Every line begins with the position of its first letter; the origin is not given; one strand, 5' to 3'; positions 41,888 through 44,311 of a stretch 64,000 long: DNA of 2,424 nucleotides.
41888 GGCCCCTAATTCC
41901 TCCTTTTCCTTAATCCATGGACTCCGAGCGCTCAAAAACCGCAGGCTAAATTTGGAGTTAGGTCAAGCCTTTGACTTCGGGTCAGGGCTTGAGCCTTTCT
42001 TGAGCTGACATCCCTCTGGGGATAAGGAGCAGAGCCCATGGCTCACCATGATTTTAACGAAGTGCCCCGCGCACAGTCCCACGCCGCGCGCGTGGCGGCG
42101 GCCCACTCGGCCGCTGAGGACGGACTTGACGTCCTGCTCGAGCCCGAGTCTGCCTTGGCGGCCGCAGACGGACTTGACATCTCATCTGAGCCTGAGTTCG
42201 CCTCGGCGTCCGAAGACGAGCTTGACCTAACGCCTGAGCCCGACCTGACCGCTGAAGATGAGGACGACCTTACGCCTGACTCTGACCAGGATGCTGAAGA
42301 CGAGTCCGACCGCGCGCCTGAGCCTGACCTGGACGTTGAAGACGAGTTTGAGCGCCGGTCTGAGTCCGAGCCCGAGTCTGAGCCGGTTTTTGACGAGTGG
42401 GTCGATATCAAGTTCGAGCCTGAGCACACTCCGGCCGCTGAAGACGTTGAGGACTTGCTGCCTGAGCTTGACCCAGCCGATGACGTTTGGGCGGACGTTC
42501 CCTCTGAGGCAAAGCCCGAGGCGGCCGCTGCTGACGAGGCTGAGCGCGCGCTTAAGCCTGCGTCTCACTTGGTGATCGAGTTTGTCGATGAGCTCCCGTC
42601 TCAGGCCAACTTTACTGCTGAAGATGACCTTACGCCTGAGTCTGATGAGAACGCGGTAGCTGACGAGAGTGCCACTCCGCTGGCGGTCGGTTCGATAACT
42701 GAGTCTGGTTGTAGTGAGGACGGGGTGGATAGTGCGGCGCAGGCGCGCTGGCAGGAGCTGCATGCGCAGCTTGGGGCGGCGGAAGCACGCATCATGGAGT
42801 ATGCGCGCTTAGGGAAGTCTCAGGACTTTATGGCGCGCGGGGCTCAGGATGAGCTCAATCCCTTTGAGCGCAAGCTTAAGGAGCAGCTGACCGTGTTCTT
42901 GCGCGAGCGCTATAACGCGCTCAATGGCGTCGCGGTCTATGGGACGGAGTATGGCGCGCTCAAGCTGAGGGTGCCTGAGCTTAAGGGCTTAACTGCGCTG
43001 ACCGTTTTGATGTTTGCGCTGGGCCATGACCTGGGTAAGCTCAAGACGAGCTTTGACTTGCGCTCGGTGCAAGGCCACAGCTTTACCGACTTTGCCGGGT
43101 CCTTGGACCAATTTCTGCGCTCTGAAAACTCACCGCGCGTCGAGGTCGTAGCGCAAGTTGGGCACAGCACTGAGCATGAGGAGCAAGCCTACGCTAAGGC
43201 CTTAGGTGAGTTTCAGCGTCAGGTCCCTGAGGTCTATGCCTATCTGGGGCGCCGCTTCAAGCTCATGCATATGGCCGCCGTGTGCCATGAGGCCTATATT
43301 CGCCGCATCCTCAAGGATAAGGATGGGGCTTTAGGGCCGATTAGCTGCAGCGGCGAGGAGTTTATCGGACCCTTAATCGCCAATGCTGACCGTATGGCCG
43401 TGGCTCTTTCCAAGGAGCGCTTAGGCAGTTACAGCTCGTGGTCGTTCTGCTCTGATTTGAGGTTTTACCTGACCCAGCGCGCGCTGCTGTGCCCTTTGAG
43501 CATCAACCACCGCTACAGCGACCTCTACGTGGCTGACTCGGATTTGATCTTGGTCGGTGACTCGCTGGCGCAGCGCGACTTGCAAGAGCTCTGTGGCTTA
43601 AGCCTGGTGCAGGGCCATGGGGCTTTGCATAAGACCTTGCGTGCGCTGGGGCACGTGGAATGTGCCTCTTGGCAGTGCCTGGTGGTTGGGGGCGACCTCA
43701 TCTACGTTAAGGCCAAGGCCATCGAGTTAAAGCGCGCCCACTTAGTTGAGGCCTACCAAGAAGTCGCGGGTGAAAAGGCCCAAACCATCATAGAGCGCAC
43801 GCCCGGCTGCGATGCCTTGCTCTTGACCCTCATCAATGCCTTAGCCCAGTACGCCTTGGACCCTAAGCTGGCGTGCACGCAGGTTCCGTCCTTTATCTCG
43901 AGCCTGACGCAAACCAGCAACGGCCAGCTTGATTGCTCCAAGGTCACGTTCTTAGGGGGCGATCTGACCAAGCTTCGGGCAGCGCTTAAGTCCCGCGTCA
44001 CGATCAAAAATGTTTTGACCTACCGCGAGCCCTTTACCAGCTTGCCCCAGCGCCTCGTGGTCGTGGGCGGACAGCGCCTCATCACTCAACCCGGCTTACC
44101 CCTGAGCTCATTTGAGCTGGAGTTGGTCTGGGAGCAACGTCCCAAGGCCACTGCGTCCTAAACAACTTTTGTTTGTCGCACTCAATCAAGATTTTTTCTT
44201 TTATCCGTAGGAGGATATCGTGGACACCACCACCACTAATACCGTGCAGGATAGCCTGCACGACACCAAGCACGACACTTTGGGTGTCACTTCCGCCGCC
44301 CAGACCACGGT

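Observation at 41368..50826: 9-kb island between xerD and trpA: TraD-type coupling ATPase with HD/MOBH-like proteins but no secretion machinery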

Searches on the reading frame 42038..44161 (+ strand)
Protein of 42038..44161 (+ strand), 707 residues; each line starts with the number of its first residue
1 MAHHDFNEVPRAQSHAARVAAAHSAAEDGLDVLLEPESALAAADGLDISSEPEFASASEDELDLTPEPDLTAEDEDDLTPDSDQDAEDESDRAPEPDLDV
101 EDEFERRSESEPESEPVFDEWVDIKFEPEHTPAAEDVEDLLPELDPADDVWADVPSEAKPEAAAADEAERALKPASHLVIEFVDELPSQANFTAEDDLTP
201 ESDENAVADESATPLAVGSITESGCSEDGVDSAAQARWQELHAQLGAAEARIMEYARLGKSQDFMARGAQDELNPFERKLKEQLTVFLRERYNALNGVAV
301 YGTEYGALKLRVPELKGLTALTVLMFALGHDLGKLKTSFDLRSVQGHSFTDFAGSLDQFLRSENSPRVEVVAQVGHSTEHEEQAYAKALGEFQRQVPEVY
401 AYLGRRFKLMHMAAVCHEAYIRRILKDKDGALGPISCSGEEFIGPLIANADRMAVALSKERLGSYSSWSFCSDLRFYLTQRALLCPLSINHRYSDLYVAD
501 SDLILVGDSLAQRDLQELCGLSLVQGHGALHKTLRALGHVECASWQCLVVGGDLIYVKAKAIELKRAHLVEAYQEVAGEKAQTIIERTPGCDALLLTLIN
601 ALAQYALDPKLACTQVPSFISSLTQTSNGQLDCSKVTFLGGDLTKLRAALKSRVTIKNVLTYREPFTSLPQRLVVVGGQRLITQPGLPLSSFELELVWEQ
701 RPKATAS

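Call 3: search_protein_families(library=pfam, proteins=[window:42038-44161:+], max_evalue=0.1)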
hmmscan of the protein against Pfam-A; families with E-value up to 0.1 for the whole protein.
window:42038-44161:+ (707 aa): 0 families

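Call 4: search_protein_families(library=ncbifam, proteins=[window:42038-44161:+], max_evalue=0.1)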
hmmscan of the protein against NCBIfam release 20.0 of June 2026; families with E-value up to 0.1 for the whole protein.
window:42038-44161:+ (707 aa): 0 families

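Call 35: search_protein_families(library=padloc, proteins=[window:42038-44161:+], max_evalue=0.1)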
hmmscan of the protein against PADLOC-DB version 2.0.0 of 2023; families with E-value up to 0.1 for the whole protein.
window:42038-44161:+ (707 aa): 0 families

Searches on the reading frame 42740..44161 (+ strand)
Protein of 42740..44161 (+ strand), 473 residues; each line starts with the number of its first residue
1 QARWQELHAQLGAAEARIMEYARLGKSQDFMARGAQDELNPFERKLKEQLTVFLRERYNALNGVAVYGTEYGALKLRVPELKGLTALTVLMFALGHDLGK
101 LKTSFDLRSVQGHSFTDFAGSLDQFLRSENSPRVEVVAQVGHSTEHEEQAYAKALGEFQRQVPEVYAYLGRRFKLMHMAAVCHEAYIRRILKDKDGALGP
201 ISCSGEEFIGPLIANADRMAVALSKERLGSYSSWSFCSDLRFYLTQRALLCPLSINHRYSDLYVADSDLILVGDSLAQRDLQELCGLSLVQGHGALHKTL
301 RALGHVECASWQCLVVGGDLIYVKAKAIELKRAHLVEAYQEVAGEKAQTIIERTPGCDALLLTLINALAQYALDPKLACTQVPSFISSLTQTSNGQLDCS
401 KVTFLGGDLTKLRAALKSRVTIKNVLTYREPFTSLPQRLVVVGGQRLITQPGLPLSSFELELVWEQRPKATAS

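Call 38: find_homologous_proteins(query=window:42740-44161:+, max_evalue=0.01)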
Query window:42740-44161:+ (473 aa): 17 proteins with E <= 0.01 among 8000 candidates.
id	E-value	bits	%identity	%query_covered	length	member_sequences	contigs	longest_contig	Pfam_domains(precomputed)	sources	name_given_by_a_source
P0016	0.0e+0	1042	99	100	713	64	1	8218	-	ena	-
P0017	0.0e+0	1041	99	100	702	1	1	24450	-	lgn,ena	-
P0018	0.0e+0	1034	98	100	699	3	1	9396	-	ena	-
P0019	0.0e+0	1030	97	100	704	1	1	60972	-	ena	-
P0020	0.0e+0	1019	97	100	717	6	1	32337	-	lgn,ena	-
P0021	0.0e+0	1018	97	100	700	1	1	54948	-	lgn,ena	-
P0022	0.0e+0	1017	96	100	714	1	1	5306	-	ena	-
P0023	0.0e+0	1015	96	100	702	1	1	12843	-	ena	-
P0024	0.0e+0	1009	96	100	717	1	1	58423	-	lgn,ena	-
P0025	1.4e-298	1008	96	100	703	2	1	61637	-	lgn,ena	-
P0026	1.6e-273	925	97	90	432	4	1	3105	-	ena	-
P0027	2.3e-243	826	80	100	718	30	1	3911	-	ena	-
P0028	6.1e-243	824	80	100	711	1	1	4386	-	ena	-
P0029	1.1e-231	787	98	76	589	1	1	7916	-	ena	-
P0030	2.9e-61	226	96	24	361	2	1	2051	-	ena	-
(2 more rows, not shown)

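Call 41: find_encoding_contigs(protein=P0027, flank=10000, max_places=3)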
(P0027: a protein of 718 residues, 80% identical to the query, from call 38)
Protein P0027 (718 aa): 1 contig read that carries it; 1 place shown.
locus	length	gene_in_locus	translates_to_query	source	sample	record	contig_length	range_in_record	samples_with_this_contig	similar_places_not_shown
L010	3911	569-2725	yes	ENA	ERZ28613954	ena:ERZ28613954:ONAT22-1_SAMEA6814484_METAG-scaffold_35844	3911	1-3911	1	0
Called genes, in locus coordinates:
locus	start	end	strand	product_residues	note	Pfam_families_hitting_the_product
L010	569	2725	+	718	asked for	-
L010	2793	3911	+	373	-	?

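Call 42: find_encoding_contigs(protein=P0025, flank=10000, max_places=3)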
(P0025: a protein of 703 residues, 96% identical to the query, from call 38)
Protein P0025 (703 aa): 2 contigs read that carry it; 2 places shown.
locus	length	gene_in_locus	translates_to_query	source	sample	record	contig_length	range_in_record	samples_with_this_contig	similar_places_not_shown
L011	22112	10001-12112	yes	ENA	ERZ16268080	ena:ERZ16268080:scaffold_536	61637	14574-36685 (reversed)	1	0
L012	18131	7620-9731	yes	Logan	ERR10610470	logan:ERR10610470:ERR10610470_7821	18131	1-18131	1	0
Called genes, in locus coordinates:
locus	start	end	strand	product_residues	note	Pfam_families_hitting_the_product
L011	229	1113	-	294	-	PF16704:Rab_bind (faint)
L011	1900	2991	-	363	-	PF12784:PDDEXK_2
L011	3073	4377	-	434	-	-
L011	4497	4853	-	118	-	-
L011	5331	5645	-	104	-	PF03884:YacG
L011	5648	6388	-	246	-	PF07072:ZapD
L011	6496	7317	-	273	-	PF01121:CoaE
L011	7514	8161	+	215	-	-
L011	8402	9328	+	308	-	PF02899:Phage_int_SAM_1, PF13495:Phage_int_SAM_4 (weak), PF00589:Phage_integrase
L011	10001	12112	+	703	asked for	-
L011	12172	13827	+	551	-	-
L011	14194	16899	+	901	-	PF01935:DUF87 (weak), PF10412:TrwB_AAD_bind (weak), PF13401:AAA_22 (faint), PF12696:TraG-D_C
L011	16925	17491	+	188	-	-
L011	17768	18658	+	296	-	-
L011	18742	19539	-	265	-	PF00290:Trp_syntA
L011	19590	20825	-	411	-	PF00291:PALP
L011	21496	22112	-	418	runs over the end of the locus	PF00375:SDF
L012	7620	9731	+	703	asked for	-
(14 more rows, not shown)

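Call 48: search_protein_representatives(protein=window:42740-44161:+)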
Query: 473 residues. Proteins with E-value up to 0.001 (for the whole library): 5; up to 1e-10: 4; up to 1e-30: 4. The best 5 are listed.
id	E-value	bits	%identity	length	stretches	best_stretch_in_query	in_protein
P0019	0.0e+00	1030.4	97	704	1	1-473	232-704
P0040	5.1e-74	266.0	39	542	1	3-469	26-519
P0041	2.4e-53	197.9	35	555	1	22-467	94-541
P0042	1.4e-40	155.8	35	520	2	75-381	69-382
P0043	2.5e-09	52.8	91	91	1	439-473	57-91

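Call 52: find_encoding_contigs(protein=P0040, flank=10000, max_places=3)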
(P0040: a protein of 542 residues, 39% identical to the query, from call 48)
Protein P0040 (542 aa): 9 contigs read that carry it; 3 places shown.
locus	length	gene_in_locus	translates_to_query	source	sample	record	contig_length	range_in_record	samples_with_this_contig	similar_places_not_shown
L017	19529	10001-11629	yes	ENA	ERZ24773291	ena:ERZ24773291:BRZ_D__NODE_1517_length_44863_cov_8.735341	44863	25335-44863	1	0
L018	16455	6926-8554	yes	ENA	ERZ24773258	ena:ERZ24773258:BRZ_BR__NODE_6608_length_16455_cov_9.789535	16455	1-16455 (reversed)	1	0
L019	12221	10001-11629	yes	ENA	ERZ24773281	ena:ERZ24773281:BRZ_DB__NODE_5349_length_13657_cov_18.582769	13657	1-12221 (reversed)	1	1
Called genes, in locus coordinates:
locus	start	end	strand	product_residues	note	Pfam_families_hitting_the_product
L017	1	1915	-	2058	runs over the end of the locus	PF03797:Autotransporter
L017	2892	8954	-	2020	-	PF03797:Autotransporter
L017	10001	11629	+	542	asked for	-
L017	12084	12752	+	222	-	-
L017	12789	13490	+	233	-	PF01609:DDE_Tnp_1 (weak)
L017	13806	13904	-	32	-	-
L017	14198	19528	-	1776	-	?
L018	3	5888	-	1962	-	?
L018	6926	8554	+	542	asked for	-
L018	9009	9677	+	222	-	-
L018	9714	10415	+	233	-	PF01609:DDE_Tnp_1 (weak)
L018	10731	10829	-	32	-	-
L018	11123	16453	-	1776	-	?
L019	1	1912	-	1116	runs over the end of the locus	?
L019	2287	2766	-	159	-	-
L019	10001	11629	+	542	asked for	-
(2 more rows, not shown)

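Call 56: search_solved_structures(query=A7, max_evalue=10, show_alignments=2)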
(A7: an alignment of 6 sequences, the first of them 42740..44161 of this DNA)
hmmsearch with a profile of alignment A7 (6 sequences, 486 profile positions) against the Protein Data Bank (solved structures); distinct sequences matched with E-value up to 10: 0.

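Call 65: predict_structure(alignment_id=A8)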
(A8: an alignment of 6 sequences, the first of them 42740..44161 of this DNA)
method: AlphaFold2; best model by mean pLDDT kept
length: 473 residues; sequences in the alignment: 6
mean_pLDDT: 43.7   pTM: 0.33
mean pLDDT of the five models: 43.7, 43.1, 39.0, 38.7, 37.3
residues with pLDDT >= 90: 0; 70-90: 33; 50-70: 93; < 50: 347
segments of 3 or more residues with pLDDT < 50: 1-8, 10-12, 25-107, 118-123, 131-308, 327-357, 378-394, 426-431, 433-435, 465-473
pLDDT, mean of each block of 10 residues (from residue 1): 41 51 47 42 37 33 34 30 34 29 46 58 55 43 32 34 37 39 37 32 28 34 32 32 34 28 29 37 38 36 39 64 54 34 37 46 70 58 39 56 69 66 51 57 73 73 51 30
secondary structure, 60 per line:
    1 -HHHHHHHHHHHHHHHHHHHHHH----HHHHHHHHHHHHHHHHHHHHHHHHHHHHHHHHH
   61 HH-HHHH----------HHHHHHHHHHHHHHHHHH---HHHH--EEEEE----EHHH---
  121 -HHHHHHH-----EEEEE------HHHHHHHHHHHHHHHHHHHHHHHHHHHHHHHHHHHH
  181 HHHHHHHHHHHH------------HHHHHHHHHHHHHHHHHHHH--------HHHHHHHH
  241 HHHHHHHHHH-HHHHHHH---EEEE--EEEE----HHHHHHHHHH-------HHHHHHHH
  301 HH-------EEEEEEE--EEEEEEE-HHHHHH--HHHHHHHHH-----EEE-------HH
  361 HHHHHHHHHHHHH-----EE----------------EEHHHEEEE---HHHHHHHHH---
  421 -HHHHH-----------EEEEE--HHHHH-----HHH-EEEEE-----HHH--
elements in order: H2-23 H28-62 H64-67 H78-95 H99-102 E105-109 H122-128 E134-138 H145-192 H205-224 H233-250 H252-258 E262-265 E268-271 H276-285 H293-302 E310-316 E319-325 H327-332 H335-343 E349-351 H359-373 E402-405 H409-417 H422-426 E438-442 H445-449 E459-463

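Call 78: search_solved_structures(query=L011:12172-13827:+, max_evalue=1)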
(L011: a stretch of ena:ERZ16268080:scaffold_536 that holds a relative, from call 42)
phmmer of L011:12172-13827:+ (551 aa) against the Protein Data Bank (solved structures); distinct sequences matched with E-value up to 1: 0.

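Call 80: search_protein_families(library=pfam, proteins=[P0040, P0041, P0042], max_evalue=0.01)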
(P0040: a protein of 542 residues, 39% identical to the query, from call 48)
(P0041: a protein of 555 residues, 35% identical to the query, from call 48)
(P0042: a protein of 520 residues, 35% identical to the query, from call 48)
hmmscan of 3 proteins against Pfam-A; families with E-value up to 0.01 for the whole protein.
P0040 (542 aa): 0 families

P0041 (555 aa): 0 families

P0042 (520 aa): 0 families

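Call 84: search_protein_families(library=padloc, proteins=[P0040], max_evalue=0.01)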
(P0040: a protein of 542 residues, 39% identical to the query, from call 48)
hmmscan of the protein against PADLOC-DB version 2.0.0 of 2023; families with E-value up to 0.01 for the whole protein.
P0040 (542 aa): 0 families

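Call 87: find_encoding_contigs(protein=P0041, flank=10000, max_places=3)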
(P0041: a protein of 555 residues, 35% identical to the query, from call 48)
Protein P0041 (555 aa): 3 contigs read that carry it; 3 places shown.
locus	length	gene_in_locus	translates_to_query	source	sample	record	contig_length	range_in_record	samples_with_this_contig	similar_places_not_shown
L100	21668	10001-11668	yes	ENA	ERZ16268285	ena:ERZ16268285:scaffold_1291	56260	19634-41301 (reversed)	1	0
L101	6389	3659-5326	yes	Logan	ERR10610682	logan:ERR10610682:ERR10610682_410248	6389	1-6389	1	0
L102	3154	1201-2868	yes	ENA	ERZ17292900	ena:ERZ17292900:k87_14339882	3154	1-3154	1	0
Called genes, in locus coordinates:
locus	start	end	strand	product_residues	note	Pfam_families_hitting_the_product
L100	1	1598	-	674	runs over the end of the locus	PF11412:DsbD_N, PF02683:DsbD_TM, PF13386:DsbD_2, PF13098:Thioredoxin_2 (weak)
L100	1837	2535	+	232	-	PF04186:FxsA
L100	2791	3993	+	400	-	PF00892:EamA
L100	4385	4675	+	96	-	PF00166:Cpn10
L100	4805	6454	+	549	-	-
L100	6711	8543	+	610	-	PF09820:AAA-ATPase_like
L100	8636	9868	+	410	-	PF09820:AAA-ATPase_like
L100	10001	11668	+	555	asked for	-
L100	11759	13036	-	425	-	PF05977:MFS_3 (weak), PF07690:MFS_1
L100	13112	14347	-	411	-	PF07690:MFS_1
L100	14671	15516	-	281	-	PF25084:LbH_EIF2B (faint), PF00132:Hexapep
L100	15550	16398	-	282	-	PF14602:Hexapep_2 (faint), PF00132:Hexapep (weak)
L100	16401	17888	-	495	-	-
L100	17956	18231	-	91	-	-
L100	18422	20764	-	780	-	-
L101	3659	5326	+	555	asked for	-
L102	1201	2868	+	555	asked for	-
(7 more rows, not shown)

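Call 88: find_encoding_contigs(protein=P0042, flank=10000, max_places=3)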
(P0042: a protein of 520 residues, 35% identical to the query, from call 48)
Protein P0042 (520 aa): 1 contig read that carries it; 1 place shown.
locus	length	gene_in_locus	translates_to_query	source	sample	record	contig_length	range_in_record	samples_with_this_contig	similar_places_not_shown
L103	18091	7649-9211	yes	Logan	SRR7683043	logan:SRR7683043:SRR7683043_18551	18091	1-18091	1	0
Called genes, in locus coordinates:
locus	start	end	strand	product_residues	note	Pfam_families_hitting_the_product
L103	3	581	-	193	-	?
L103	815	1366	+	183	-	PF02367:TsaE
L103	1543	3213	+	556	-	PF01520:Amidase_3, PF01476:LysM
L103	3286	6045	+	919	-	PF02518:HATPase_c, PF13589:HATPase_c_3, PF01119:DNA_mis_repair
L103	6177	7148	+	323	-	PF01745:IPT (faint), PF01715:IPPT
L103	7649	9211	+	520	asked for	-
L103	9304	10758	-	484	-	PF00091:Tubulin, PF12327:FtsZ_C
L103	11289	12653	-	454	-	PF02491:SHS2_FTSA, PF11104:PilM_2 (weak), PF14450:FtsA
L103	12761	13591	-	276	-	PF08478:POTRA_1, PF03799:FtsQ_DivIB_C (weak)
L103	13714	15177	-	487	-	PF01225:Mur_ligase, PF08245:Mur_ligase_M, PF02875:Mur_ligase_C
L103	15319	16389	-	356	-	PF03033:Glyco_transf_28, PF13439:Glyco_transf_4, PF13579:Glyco_trans_4_4, PF04101:Glyco_tran_28_C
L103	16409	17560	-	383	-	PF01098:FTSW_RODA_SPOVE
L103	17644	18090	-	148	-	?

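Call 89: search_protein_families(library=ncbifam, proteins=[P0040, P0041, P0042, L011:12172-13827:+], max_evalue=0.01)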
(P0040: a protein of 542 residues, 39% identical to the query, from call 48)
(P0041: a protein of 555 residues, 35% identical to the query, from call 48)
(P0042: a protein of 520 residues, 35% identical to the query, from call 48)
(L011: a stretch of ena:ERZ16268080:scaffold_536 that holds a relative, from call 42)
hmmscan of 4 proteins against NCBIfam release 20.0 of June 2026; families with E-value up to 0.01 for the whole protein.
P0040 (542 aa): 0 families

P0041 (555 aa): 0 families

P0042 (520 aa): 0 families

L011:12172-13827:+ (551 aa): 0 families
